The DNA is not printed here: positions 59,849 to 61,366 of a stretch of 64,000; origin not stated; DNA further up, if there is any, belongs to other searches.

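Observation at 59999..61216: Synthase-type (QxxRW) processive GT2 embedded in a Wzx/Wzy-type polysaccharide locus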

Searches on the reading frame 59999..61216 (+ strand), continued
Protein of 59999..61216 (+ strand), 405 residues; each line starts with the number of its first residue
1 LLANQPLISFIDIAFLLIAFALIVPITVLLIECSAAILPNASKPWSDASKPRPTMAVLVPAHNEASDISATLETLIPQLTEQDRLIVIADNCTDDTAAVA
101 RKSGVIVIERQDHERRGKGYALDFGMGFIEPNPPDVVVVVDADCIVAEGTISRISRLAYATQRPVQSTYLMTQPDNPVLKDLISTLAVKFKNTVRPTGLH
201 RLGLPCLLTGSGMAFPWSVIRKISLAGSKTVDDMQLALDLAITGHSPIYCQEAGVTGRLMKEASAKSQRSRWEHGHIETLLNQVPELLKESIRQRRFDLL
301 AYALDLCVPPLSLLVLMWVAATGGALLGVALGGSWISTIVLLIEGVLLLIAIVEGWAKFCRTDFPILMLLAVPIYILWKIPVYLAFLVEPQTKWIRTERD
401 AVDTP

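Call 23: find_encoding_contigs(protein=P0079, flank=10000, max_places=2)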
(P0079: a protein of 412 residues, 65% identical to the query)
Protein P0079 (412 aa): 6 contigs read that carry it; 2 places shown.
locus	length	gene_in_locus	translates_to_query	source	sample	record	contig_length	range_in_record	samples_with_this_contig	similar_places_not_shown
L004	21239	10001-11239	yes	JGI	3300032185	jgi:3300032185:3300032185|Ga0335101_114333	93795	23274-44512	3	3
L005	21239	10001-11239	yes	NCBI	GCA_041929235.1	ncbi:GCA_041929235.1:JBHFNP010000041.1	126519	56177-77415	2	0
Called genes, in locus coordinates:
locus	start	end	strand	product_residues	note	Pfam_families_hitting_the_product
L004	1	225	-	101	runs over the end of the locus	-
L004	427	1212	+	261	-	PF00353:HemolysinCabind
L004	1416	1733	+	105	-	-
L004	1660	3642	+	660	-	PF02771:Acyl-CoA_dh_N, PF04199:Cyclase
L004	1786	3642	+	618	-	PF04199:Cyclase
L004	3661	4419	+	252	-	PF00891:Methyltransf_2, PF13489:Methyltransf_23 (weak), PF05175:MTS (weak), PF01209:Ubie_methyltran, PF13847:Methyltransf_31, PF08241:Methyltransf_11, PF08242:Methyltransf_12, PF13649:Methyltransf_25, +1 more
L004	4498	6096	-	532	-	PF01381:HTH_3 (weak), PF13560:HTH_31 (weak)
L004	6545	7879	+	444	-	PF05673:DUF815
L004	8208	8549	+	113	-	-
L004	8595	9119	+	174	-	PF05099:TerB (faint)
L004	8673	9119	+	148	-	PF05099:TerB (weak)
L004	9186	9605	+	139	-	PF13279:4HBT_2, PF03061:4HBT (weak)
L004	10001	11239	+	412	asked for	PF00535:Glycos_transf_2, PF13641:Glyco_tranf_2_3, PF13632:Glyco_trans_2_3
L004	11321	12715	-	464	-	PF00501:AMP-binding, PF13193:AMP-binding_C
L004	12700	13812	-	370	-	PF21508:MenC_N, PF13378:MR_MLE_C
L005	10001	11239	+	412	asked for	PF00535:Glycos_transf_2, PF13641:Glyco_tranf_2_3, PF13632:Glyco_trans_2_3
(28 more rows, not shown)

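Call 24: predict_structure(alignment_id=A1)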
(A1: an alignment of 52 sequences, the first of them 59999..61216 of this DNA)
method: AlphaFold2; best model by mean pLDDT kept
length: 405 residues; sequences in the alignment: 52
mean_pLDDT: 82.7   pTM: 0.81
mean pLDDT of the five models: 82.7, 82.6, 81.1, 81.0, 80.8
residues with pLDDT >= 90: 166; 70-90: 181; 50-70: 41; < 50: 17
segments of 3 or more residues with pLDDT < 50: 392-405
pLDDT, mean of each block of 10 residues (from residue 1): 68 87 93 86 58 92 89 94 93 91 93 78 90 94 92 93 92 76 78 89 87 92 68 80 90 83 56 76 89 94 90 88 89 87 92 86 79 77 67 39 31
secondary structure, 60 per line:
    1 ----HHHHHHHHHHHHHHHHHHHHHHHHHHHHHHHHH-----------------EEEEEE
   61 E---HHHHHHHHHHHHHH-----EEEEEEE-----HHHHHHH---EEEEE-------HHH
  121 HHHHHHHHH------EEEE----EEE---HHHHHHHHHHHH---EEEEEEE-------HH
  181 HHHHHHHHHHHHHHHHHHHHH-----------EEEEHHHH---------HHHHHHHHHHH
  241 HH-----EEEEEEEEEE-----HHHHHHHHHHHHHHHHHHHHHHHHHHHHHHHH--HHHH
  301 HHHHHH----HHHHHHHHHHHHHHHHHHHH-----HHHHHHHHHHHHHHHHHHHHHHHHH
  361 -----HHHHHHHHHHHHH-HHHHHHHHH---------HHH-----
elements in order: H5-37 E55-61 H65-78 E84-90 H96-102 E106-110 H118-129 E136-139 E144-146 H150-161 E165-171 H179-201 E213-216 H217-220 H230-242 E248-257 H263-294 H297-306 H311-330 H336-360 H366-378 H380-388

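Call 25: find_encoding_contigs(protein=P0001, flank=10000, max_places=2)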
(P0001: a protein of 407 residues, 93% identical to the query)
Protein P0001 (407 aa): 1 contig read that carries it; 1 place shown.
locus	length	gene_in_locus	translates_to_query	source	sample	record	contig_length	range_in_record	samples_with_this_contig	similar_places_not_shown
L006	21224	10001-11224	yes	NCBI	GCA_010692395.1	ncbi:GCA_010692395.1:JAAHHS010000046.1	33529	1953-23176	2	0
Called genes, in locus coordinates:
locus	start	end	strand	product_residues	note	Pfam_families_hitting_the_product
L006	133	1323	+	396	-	PF00534:Glycos_transf_1, PF13692:Glyco_trans_1_4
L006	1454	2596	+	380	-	PF01041:DegT_DnrJ_EryC1, PF00155:Aminotran_1_2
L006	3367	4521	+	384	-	PF20706:GT4-conflict (weak), PF00534:Glycos_transf_1, PF13692:Glyco_trans_1_4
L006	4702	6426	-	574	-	PF01663:Phosphodiest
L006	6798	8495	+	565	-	-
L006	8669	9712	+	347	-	PF00535:Glycos_transf_2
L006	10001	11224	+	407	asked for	PF13641:Glyco_tranf_2_3, PF00535:Glycos_transf_2, PF13632:Glyco_trans_2_3 (weak)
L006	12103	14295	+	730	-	PF01656:CbiA, PF10609:ParA (weak), PF13614:AAA_31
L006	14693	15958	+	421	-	PF13439:Glyco_transf_4, PF13524:Glyco_trans_1_2 (faint), PF20706:GT4-conflict, PF00534:Glycos_transf_1, PF13692:Glyco_trans_1_4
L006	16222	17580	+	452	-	PF01943:Polysacc_synt, PF13440:Polysacc_synt_3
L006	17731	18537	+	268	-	PF13640:2OG-FeII_Oxy_3, PF13661:2OG-FeII_Oxy_4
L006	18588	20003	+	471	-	PF04932:Wzy_C (weak)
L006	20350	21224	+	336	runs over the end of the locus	PF13641:Glyco_tranf_2_3 (faint), PF00535:Glycos_transf_2, PF13632:Glyco_trans_2_3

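Call 26: find_encoding_contigs(protein=P0105, flank=10000, max_places=2)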
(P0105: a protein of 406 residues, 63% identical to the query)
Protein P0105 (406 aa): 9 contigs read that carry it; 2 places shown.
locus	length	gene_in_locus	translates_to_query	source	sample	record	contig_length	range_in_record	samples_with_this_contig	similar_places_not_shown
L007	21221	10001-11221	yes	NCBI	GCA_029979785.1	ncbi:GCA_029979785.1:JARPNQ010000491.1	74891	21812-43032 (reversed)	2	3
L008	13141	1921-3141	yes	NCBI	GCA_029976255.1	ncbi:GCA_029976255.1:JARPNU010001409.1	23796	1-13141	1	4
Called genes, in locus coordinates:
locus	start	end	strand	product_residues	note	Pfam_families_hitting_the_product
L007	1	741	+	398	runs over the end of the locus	PF13524:Glyco_trans_1_2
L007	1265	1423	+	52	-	-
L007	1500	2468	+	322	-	PF00535:Glycos_transf_2, PF10111:Glyco_tranf_2_2 (faint), PF13641:Glyco_tranf_2_3 (weak), PF13632:Glyco_trans_2_3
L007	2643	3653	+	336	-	PF00535:Glycos_transf_2, PF10111:Glyco_tranf_2_2 (weak), PF13641:Glyco_tranf_2_3 (weak), PF13632:Glyco_trans_2_3 (weak)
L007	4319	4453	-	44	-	-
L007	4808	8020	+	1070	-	PF00723:Glyco_hydro_15, PF19292:KPBB_C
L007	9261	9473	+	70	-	-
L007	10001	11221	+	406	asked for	PF13641:Glyco_tranf_2_3, PF00535:Glycos_transf_2, PF13632:Glyco_trans_2_3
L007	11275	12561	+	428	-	PF13439:Glyco_transf_4 (weak), PF20706:GT4-conflict, PF00534:Glycos_transf_1, PF13692:Glyco_trans_1_4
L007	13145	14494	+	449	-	PF01943:Polysacc_synt, PF13440:Polysacc_synt_3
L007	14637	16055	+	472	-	PF04932:Wzy_C (weak)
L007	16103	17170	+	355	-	PF13524:Glyco_trans_1_2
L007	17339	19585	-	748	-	PF02706:Wzz (weak), PF01656:CbiA, PF13614:AAA_31 (weak)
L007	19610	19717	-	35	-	-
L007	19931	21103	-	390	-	PF13524:Glyco_trans_1_2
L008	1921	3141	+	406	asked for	PF13641:Glyco_tranf_2_3, PF00535:Glycos_transf_2, PF13632:Glyco_trans_2_3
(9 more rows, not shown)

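Call 28: search_protein_representatives(protein=window:59999-61216:+)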
Query: 405 residues. Proteins with E-value up to 0.001 (for the whole library): 8353; up to 1e-10: 3552; up to 1e-30: 1379. The best 150 are listed.
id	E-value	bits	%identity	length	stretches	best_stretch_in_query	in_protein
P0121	6.0e-138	476.7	57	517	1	7-402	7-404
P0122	2.4e-136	471.5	57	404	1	10-400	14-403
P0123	8.0e-126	436.8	49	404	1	4-402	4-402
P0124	4.9e-122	424.3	51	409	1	10-401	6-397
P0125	2.3e-115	402.4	51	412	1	28-403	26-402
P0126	6.1e-114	397.7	46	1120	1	11-404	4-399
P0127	2.2e-109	382.7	46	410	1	9-401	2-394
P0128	3.7e-109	381.9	47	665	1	8-400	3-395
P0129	2.9e-108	379.0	47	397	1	13-402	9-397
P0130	5.5e-108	378.1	45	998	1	9-401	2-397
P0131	4.0e-107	375.2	60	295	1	10-301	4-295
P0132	9.9e-107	373.9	48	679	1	11-395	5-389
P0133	5.0e-106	371.6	56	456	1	61-374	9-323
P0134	1.2e-105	370.4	46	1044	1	7-399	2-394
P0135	5.4e-105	368.2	48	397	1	13-399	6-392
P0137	1.7e-101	356.7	47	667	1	19-401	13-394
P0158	1.9e-96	340.1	43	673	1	12-401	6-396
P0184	8.1e-94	331.4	45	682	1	15-395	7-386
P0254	1.5e-86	307.5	43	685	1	20-400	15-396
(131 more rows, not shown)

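Call 29: search_protein_families(library=pfam, proteins=[P0126, P0128, P0130, P0132, P0134, P0137, P0158, P0121, P0184, P0254], max_evalue=0.001)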
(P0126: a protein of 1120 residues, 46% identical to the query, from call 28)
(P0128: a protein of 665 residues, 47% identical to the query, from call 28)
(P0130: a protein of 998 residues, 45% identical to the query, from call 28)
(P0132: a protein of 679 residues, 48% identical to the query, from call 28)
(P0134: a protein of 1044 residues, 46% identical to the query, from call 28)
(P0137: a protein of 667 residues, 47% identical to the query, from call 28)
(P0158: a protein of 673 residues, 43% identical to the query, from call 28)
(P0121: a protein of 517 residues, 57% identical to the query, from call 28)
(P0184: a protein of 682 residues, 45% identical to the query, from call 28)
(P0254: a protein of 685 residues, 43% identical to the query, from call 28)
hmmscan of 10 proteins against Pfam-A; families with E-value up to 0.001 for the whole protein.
P0126 (1120 aa): 4 families
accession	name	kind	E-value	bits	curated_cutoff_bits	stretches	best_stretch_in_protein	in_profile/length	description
PF03808.19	Glyco_tran_WecG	-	9e-28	97.6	27.4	1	508-656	1-145/168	Glycosyl transferase WecG/TagA/CpsF family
PF13641.12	Glyco_tranf_2_3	-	3.4e-20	73.5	27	1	47-268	1-228/230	Glycosyltransferase like family 2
PF00535.33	Glycos_transf_2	-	2.8e-15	57.1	23.3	1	51-156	2-107/168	Glycosyl transferase family 2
PF13632.12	Glyco_trans_2_3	-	6.9e-08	33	27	1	131-328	2-194/198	Glycosyl transferase family group 2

P0128 (665 aa): 4 families
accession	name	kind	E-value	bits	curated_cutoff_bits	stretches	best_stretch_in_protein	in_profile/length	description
PF03808.19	Glyco_tran_WecG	-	1.1e-58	198.2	27.4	1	465-636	1-168/168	Glycosyl transferase WecG/TagA/CpsF family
PF13641.12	Glyco_tranf_2_3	-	2.2e-18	67.6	27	1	47-268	1-228/230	Glycosyltransferase like family 2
PF00535.33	Glycos_transf_2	-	3.4e-16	60.1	23.3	1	50-157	1-108/168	Glycosyl transferase family 2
PF13632.12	Glyco_trans_2_3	-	2.7e-07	31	27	1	131-341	2-192/198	Glycosyl transferase family group 2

P0130 (998 aa): 5 families
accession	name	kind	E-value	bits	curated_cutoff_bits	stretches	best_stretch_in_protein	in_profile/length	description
PF03808.19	Glyco_tran_WecG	-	5.6e-20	72.3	27.4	1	508-626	27-141/168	Glycosyl transferase WecG/TagA/CpsF family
PF13641.12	Glyco_tranf_2_3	-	3.4e-17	63.7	27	1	46-269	2-228/230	Glycosyltransferase like family 2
PF00535.33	Glycos_transf_2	-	6.8e-16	59.1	23.3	1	50-153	2-103/168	Glycosyl transferase family 2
PF13632.12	Glyco_trans_2_3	-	4.2e-08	33.7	27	1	132-323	2-193/198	Glycosyl transferase family group 2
PF24894.1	Hexapep_GlmU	-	0.00039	20.9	23.3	1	934-979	34-79/104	GlmU-like, C-terminal hexapeptide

P0132 (679 aa): 4 families
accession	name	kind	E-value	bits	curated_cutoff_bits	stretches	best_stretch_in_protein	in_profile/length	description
PF03808.19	Glyco_tran_WecG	-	4.8e-55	186.4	27.4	1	484-655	1-168/168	Glycosyl transferase WecG/TagA/CpsF family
PF00535.33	Glycos_transf_2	-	2.9e-16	60.3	23.3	1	48-149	1-101/168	Glycosyl transferase family 2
PF13641.12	Glyco_tranf_2_3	-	1.9e-15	58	27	1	45-267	1-228/230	Glycosyltransferase like family 2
PF13632.12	Glyco_trans_2_3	-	6e-06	26.6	27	1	130-330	2-186/198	Glycosyl transferase family group 2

P0134 (1044 aa): 4 families
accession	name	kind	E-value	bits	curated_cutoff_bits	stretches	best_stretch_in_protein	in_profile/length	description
PF03808.19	Glyco_tran_WecG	-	4.8e-57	192.9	27.4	1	471-642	1-168/168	Glycosyl transferase WecG/TagA/CpsF family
PF13641.12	Glyco_tranf_2_3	-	1.1e-17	65.3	27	1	47-268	1-228/230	Glycosyltransferase like family 2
PF00535.33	Glycos_transf_2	-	9.2e-14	52.1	23.3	1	51-157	2-108/168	Glycosyl transferase family 2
PF13632.12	Glyco_trans_2_3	-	7.1e-09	36.2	27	1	130-330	1-188/198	Glycosyl transferase family group 2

P0137 (667 aa): 4 families
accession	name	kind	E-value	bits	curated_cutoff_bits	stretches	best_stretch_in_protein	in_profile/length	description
PF03808.19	Glyco_tran_WecG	-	3.6e-57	193.3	27.4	1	459-629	1-168/168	Glycosyl transferase WecG/TagA/CpsF family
PF13641.12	Glyco_tranf_2_3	-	8.5e-19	68.9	27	1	46-266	3-228/230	Glycosyltransferase like family 2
PF13632.12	Glyco_trans_2_3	-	8.4e-13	49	27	1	129-318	2-191/198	Glycosyl transferase family group 2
PF00535.33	Glycos_transf_2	-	1.2e-12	48.5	23.3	1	48-150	2-103/168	Glycosyl transferase family 2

P0158 (673 aa): 4 families
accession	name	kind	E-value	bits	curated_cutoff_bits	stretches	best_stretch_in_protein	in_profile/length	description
PF03808.19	Glyco_tran_WecG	-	3.4e-58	196.6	27.4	1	472-643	1-168/168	Glycosyl transferase WecG/TagA/CpsF family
PF13641.12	Glyco_tranf_2_3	-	2.2e-15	57.7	27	1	47-270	1-230/230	Glycosyltransferase like family 2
PF00535.33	Glycos_transf_2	-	3.6e-14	53.5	23.3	1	51-151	2-102/168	Glycosyl transferase family 2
PF13632.12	Glyco_trans_2_3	-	1.8e-09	38.1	27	1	131-325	2-176/198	Glycosyl transferase family group 2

P0121 (517 aa): 4 families
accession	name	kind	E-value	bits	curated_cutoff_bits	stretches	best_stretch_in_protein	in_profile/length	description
PF13641.12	Glyco_tranf_2_3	-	2.1e-22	80.7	27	1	54-277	1-230/230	Glycosyltransferase like family 2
PF05402.18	PqqD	-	3.9e-17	62.8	23.4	1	444-509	2-67/67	Coenzyme PQQ synthesis protein D (PqqD)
PF00535.33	Glycos_transf_2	-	6.7e-16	59.1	23.3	1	58-172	2-118/168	Glycosyl transferase family 2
PF13632.12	Glyco_trans_2_3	-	1.9e-13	51.1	27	1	138-341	2-187/198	Glycosyl transferase family group 2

P0184 (682 aa): 4 families
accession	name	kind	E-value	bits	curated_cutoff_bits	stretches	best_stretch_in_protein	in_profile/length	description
PF03808.19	Glyco_tran_WecG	-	1.8e-53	181.2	27.4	1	456-627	1-168/168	Glycosyl transferase WecG/TagA/CpsF family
PF00535.33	Glycos_transf_2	-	2e-15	57.5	23.3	1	46-150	1-105/168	Glycosyl transferase family 2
PF13641.12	Glyco_tranf_2_3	-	2.2e-14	54.5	27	1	43-263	1-227/230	Glycosyltransferase like family 2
PF13632.12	Glyco_trans_2_3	-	5.4e-11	43.1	27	1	127-313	2-180/198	Glycosyl transferase family group 2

P0254 (685 aa): 4 families
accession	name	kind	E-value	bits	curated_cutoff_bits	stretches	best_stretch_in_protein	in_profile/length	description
PF03808.19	Glyco_tran_WecG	-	1.2e-54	185.1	27.4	1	474-649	1-168/168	Glycosyl transferase WecG/TagA/CpsF family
PF13641.12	Glyco_tranf_2_3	-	2e-16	61.1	27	1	48-268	1-227/230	Glycosyltransferase like family 2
PF00535.33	Glycos_transf_2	-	5.8e-15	56.1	23.3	1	52-155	2-105/168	Glycosyl transferase family 2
PF13632.12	Glyco_trans_2_3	-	4.7e-10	40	27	1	132-319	2-183/198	Glycosyl transferase family group 2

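Call 30: fold_search(model_id=the predicted structure, library=pdb)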
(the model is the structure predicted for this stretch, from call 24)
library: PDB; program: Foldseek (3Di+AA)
matches with E <= 10: 1384; with E <= 0.001: 318
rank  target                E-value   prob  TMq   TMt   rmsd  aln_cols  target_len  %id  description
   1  5ej1_A                3.5e-13  1.00  0.64  0.39   6.2       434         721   18  Pre-translocation state of bacterial cellulose synthase (released 2016-03-30)
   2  4p00_A                3.9e-13  1.00  0.63  0.38   6.1       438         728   19  Bacterial Cellulose Synthase in complex with cyclic-di-GMP and UDP (released 2014-04-09)
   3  6yv7_B                6.3e-13  1.00  0.54  0.62   8.0       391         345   21  Mannosyltransferase PcManGT from Pyrobaculum calidifontis (released 2020-07-22)
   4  6yv7_A                1.3e-12  1.00  0.51  0.58   9.3       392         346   19  Mannosyltransferase PcManGT from Pyrobaculum calidifontis (released 2020-07-22)
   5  4hg6_A                2.2e-12  1.00  0.63  0.37   6.9       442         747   19  Structure of a cellulose synthase - cellulose translocation intermediate (released 2012-12-19)
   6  8sne_A                1.1e-11  1.00  0.53  0.44  15.7       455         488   14  Chlorella virus Hyaluronan Synthase bound to GlcA extended GlcNAc primer and UDP (released 2024-05-01)
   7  7sp8_A                1.1e-11  1.00  0.48  0.39  17.2       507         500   13  Chlorella virus Hyaluronan Synthase bound to UDP-GlcNAc (released 2022-04-06)
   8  9yq2_A                1.2e-11  1.00  0.48  0.40  16.9       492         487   14  Chlorella virus hyaluronan synthase bound to DDM (released 2025-12-10)
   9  7sp9_A                1.7e-11  1.00  0.52  0.43  15.8       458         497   14  Chlorella virus Hyaluronan Synthase in the GlcNAc-primed channel-closed state (released 2022-04-06)
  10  9fmz_A                2.0e-11  1.00  0.65  0.35   6.6       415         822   15  Cryo-EM structure of the c-di-GMP-bound synthase:pEtN transferase complex (BcsA-Bct-G3) from the E. coli cellulose sec (released 2024-10-16)
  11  7sp7_A                2.5e-11  1.00  0.49  0.40  17.0       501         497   14  Chlorella virus hyaluronan synthase inhibited by UDP (released 2022-04-06)
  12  9b8v_E                5.3e-11  1.00  0.66  0.35   5.5       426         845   15  AlphaFold2 informed cryo-EM model of the E. coli cellulose synthase BcsAG3B6 complex (released 2025-02-19)
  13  9fnn_A                1.2e-10  1.00  0.51  0.28  15.9       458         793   16  Cryo-EM structure of the c-di-GMP-saturated 'crown'less Bcs macrocomplex for cellulose secretion in E. coli (released 2024-10-16)
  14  9yq4_A                2.1e-10  1.00  0.54  0.46   9.5       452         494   13  Chlorella virus hyaluronan synthase bound to a proofreading UDP-GlcA (released 2025-12-10)
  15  8smm_A                2.2e-10  1.00  0.53  0.43  15.7       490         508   12  Xenopus laevis hyaluronan synthase 1 (released 2024-05-01)
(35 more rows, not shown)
